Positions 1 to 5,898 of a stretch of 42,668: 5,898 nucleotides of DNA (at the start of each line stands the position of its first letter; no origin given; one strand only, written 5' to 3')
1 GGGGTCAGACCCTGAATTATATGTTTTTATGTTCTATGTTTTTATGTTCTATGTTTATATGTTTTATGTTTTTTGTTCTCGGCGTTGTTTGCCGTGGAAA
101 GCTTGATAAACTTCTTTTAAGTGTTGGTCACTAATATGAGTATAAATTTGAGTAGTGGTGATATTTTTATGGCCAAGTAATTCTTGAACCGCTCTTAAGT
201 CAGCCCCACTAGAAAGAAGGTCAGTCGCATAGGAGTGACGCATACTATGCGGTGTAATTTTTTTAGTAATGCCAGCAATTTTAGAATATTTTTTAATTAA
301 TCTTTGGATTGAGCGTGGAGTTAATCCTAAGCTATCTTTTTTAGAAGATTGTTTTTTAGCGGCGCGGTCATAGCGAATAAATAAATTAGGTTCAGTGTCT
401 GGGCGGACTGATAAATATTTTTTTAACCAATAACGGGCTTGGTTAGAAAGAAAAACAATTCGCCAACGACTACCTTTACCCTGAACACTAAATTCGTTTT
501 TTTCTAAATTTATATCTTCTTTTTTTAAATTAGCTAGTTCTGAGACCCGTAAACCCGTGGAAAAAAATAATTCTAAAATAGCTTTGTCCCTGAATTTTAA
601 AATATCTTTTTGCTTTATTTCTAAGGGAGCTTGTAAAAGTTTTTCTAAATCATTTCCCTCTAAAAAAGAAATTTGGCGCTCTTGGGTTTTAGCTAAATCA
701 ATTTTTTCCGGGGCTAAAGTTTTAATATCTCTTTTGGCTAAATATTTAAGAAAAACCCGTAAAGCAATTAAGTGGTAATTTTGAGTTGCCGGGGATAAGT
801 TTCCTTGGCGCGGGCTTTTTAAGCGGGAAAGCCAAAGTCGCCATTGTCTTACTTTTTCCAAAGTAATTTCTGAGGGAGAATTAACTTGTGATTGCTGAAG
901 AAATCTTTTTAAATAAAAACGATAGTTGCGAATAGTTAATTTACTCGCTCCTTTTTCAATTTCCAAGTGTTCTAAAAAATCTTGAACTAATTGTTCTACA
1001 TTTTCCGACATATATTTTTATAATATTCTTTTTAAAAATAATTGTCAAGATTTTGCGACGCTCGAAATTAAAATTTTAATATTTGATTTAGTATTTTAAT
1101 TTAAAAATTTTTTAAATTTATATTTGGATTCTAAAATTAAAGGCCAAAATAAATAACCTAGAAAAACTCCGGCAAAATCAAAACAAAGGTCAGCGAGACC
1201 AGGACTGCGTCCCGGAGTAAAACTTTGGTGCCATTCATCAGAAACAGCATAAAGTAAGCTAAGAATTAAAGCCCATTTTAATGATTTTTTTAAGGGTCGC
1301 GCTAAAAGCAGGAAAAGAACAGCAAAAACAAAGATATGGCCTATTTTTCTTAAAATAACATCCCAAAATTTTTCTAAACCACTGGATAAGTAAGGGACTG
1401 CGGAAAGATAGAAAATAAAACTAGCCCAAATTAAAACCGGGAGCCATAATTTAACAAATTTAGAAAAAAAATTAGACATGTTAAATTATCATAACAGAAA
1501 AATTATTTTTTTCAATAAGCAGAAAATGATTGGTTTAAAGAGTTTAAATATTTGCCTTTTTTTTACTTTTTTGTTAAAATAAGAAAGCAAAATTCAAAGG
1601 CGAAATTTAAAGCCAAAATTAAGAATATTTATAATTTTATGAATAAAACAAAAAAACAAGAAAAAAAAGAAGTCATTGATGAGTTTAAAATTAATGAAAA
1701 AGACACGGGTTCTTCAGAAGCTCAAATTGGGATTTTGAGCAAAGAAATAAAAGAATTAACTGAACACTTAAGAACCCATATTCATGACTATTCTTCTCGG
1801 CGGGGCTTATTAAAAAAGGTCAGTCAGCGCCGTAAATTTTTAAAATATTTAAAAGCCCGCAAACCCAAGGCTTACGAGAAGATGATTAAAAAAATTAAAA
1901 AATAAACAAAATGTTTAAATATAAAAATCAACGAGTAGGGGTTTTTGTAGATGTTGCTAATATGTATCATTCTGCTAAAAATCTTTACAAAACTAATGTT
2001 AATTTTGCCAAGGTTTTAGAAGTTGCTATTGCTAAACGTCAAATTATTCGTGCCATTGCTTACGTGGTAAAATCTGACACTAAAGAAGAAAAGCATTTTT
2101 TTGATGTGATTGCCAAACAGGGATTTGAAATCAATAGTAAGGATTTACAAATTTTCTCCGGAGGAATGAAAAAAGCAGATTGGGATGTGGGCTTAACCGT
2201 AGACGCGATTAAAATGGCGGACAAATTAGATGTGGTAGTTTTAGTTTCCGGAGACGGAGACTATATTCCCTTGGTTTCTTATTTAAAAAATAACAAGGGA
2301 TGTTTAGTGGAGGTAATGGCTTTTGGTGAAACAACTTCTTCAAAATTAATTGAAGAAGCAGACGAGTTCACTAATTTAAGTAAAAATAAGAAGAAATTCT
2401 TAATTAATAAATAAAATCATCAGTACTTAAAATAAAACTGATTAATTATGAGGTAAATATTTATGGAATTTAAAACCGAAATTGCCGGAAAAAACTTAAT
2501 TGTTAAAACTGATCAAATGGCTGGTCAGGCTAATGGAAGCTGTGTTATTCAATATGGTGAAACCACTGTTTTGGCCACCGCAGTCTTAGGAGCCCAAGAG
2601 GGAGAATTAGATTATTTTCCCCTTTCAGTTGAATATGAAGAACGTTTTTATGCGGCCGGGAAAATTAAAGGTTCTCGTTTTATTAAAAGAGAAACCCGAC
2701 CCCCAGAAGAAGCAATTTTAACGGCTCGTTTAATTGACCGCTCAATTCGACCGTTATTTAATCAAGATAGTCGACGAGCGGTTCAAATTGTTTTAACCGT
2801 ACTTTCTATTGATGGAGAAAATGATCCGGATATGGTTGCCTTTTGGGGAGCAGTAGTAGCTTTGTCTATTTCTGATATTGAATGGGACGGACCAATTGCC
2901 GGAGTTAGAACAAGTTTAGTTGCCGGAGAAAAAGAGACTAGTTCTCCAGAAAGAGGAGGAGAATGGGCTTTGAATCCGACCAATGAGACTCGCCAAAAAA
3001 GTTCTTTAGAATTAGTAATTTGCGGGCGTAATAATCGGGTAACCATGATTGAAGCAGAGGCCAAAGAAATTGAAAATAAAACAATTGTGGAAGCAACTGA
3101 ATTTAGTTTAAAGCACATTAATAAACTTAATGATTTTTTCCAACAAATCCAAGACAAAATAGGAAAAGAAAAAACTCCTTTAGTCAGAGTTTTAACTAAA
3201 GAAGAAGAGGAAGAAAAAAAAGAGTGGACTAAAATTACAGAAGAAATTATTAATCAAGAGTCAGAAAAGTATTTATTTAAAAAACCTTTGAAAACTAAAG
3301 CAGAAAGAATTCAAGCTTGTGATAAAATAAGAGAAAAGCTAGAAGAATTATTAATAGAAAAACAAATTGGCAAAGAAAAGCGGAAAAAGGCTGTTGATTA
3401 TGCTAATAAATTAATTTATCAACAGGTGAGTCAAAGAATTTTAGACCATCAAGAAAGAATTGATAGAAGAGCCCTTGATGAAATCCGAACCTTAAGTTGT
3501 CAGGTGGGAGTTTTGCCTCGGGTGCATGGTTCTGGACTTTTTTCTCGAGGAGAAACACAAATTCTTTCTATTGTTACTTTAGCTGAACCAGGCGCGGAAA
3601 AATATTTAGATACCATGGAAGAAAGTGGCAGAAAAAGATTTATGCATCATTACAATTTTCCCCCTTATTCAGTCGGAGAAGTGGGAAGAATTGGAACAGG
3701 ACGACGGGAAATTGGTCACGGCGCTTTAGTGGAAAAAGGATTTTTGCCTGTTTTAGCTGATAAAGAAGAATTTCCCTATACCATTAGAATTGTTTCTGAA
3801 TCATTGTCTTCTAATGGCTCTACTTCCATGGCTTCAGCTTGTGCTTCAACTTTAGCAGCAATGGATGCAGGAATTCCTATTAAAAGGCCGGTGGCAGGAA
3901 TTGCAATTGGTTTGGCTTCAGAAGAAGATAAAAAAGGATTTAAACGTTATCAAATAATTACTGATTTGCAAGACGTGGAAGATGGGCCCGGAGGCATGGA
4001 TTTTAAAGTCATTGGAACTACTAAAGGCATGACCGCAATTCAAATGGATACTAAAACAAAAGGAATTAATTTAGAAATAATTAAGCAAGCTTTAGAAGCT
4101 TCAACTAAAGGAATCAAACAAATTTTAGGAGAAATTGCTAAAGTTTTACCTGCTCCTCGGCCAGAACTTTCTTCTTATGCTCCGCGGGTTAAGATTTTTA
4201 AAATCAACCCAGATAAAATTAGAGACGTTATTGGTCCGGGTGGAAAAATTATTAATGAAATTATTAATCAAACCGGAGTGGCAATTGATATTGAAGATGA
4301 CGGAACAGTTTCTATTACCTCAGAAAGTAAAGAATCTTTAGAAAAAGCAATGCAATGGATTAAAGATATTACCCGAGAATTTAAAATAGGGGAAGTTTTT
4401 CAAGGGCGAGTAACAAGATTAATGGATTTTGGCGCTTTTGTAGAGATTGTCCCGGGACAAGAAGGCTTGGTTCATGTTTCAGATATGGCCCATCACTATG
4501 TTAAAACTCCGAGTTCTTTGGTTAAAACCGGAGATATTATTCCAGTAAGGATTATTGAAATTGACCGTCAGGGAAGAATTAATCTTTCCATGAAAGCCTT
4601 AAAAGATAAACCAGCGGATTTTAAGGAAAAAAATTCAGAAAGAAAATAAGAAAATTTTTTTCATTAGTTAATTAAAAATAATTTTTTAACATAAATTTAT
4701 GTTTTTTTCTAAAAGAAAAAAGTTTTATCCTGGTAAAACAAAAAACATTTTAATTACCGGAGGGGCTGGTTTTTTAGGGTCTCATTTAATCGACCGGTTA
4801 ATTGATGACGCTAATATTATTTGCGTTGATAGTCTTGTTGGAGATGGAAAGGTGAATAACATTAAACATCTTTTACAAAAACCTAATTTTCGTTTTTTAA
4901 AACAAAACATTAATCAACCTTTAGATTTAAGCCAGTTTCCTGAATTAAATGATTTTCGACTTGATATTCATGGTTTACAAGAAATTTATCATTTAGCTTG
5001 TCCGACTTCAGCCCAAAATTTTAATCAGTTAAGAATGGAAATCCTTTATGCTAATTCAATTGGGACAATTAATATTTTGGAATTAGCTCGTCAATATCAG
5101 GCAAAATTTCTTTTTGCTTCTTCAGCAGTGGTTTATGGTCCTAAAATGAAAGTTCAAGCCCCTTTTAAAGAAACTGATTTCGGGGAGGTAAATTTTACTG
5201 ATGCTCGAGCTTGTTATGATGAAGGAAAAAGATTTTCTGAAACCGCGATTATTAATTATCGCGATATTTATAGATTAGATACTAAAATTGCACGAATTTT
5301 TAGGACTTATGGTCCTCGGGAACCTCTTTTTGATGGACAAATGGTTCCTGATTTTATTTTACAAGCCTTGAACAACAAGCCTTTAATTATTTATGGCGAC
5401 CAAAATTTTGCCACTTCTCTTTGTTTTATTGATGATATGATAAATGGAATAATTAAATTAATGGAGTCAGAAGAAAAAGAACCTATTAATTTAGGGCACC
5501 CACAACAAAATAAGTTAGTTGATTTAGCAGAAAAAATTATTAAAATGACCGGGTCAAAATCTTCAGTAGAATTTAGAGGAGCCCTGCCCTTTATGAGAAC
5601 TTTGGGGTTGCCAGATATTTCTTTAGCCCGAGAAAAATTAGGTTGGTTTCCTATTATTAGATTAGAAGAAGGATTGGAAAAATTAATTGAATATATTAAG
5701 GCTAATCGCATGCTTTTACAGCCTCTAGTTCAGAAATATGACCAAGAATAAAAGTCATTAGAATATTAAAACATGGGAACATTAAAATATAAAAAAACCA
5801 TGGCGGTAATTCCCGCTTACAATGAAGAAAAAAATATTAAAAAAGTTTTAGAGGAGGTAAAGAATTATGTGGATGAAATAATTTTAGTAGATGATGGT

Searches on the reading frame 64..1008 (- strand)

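Call 66: search_protein_families(library=pfam, proteins=[window:64-1008:-], max_evalue=0.001)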
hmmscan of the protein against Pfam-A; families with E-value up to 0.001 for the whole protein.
window:64-1008:- (314 aa): 4 families
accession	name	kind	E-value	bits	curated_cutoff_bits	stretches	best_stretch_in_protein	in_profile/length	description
PF00589.27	Phage_integrase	-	5.5e-43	147.1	27.1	1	115-296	2-172/172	Phage integrase family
PF02899.23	Phage_int_SAM_1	-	2.3e-12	47.5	22.3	1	8-93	1-82/83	Phage integrase, N-terminal SAM-like domain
PF13495.12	Phage_int_SAM_4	-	1.9e-10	41.4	27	1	7-96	1-84/85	Phage integrase, N-terminal SAM-like domain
PF13102.12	Phage_int_SAM_5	-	0.00027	21.7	22.3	1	9-100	7-92/98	Phage integrase SAM-like domain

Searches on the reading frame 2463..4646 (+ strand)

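Call 8: search_protein_families(library=ncbifam, proteins=[window:2463-4646:+], max_evalue=0.00001)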
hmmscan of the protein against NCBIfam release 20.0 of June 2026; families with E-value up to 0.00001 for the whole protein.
window:2463-4646:+ (728 aa): 31 families (the best 25 are shown)
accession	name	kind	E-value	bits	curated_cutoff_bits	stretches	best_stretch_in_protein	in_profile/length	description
NF008805.1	PRK11824.1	equivalog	1.1e-247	823.9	471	1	3-712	2-682/683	polyribonucleotide nucleotidyltransferase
TIGR03591.1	polynuc_phos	equivalog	1.4e-245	816.9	525.05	1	7-712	2-688/689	polyribonucleotide nucleotidyltransferase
TIGR02696.1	pppGpp_PNP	exception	1.3e-174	582.6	1106.75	1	13-708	20-718/720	guanosine pentaphosphate synthetase I/polyribonucleotide nucleotidyltransferase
TIGR02065.1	ECX1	equivalog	2.1e-26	92.7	318.7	1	325-555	2-219/230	exosome complex exonuclease Rrp41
NF005208.0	PRK06676.1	equivalog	2.8e-24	85.8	368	1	634-726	270-363/391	30S ribosomal protein S1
NF000907.0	PRK00087.1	equivalog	1.5e-21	76.3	624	1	634-717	555-639/671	bifunctional 4-hydroxy-3-methylbut-2-enyl diphosphate reductase/30S ribosomal protein S1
NF004952.0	PRK06299.1-2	equivalog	7.2e-21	74.1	524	1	634-718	295-381/580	30S ribosomal protein S1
NF010379.0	PRK13806.1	equivalog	9.6e-21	73.9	648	1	631-717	282-369/491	30S ribosomal protein S1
NF005973.0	PRK08059.1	equivalog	3.7e-20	72.3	148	1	638-724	3-90/123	S1 domain-containing post-transcriptional regulator GSP13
TIGR00717.1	rpsA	equivalog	9.4e-20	70.6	577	1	634-722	264-355/516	30S ribosomal protein S1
NF040579.1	S1_dom_CvfD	subfamily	9.9e-19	67.7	117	1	640-725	1-87/113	CvfD/Ygs/GSP13 family RNA-binding post-transcriptional regulator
NF006363.0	PRK08582.1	equivalog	3.1e-18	66.3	171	1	641-724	4-87/140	S1 domain-containing RNA-binding protein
NF005911.0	PRK07899.1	equivalog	9.5e-18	64.1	691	1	634-716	285-368/486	30S ribosomal protein S1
NF004953.0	PRK06299.1-3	equivalog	9.6e-18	63.8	720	1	634-719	290-377/580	30S ribosomal protein S1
NF004473.0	PRK05807.1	equivalog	1.7e-17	64.1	178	1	640-721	3-83/136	S1 domain-containing RNA-binding protein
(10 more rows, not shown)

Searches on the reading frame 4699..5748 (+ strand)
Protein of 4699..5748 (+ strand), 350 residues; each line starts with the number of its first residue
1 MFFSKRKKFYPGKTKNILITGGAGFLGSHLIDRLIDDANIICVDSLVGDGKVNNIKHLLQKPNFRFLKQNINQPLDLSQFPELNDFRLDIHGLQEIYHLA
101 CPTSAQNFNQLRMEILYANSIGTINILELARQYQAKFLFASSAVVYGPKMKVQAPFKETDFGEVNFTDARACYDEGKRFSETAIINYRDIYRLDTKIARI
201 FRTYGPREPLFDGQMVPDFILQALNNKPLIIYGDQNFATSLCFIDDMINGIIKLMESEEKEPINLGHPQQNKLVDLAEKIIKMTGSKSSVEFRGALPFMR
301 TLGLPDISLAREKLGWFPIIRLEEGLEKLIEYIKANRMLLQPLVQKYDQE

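Call 8: search_protein_families(library=ncbifam, proteins=[window:4699-5748:+], max_evalue=0.00001)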
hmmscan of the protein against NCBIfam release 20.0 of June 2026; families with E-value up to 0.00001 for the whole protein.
window:4699-5748:+ (350 aa): 19 families
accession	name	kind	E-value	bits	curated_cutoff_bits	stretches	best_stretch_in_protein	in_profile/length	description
TIGR01181.1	dTDP_gluc_dehyt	equivalog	2e-31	109.3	365.1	1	16-342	1-320/321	dTDP-glucose 4,6-dehydratase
TIGR04180.1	EDH_00030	hypoth_equivalog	2.3e-19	69.6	475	1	17-291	1-263/297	NAD-dependent 4,6-dehydratase LegB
TIGR02197.1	heptose_epim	equivalog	4.8e-19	68.7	274.6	1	17-334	1-314/316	ADP-glyceromanno-heptose 6-epimerase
TIGR01179.1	galE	equivalog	1.9e-18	66.4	262.3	1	16-292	1-283/332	UDP-glucose 4-epimerase GalE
NF007582.0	PRK10217.1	equivalog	5.2e-18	65.3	698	1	15-341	2-339/355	dTDP-glucose 4,6-dehydratase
NF007490.0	PRK10084.1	subfamily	2.7e-17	62.8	649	1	16-340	2-341/361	dTDP-glucose 4,6-dehydratase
NF008872.0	PRK11908.1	equivalog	4.3e-12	45.7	294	1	15-335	2-337/349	bifunctional UDP-4-keto-pentose/UDP-xylose synthase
NF047922.1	GDPFucSynFcl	equivalog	2.1e-11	43.9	500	1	73-331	35-299/308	GDP-L-fucose synthase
NF005998.1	PRK08125.1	equivalog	2.1e-10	39.6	777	1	12-284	313-585/649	bifunctional UDP-4-amino-4-deoxy-L-arabinose formyltransferase/UDP-glucuronic acid oxidase ArnA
NF043036.1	ErythonDh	equivalog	2.7e-10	40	325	1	16-151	2-134/321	D-erythronate dehydrogenase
NF008360.0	PRK11150.1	equivalog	6.2e-09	35.5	452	1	17-287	2-257/310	ADP-glyceromanno-heptose 6-epimerase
NF047350.1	aureusi_NRPS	equivalog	5.2e-08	30.2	2500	1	14-200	2027-2212/2373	aureusimine non-ribosomal peptide synthetase AusA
NF047837.1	UDPAcbARedWbcJ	equivalog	6.5e-08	31.9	500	0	16-84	2-69/372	UDP-2-acetamido-2,6-beta-L-arabino-hexul-4-ose reductase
TIGR01746.1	Thioester-redct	subfamily_domain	7e-08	32.1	213.35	0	16-42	1-30/371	thioester reductase domain-containing protein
NF007956.0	PRK10675.1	subfamily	1.3e-07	31.1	394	1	16-159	2-139/338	UDP-glucose 4-epimerase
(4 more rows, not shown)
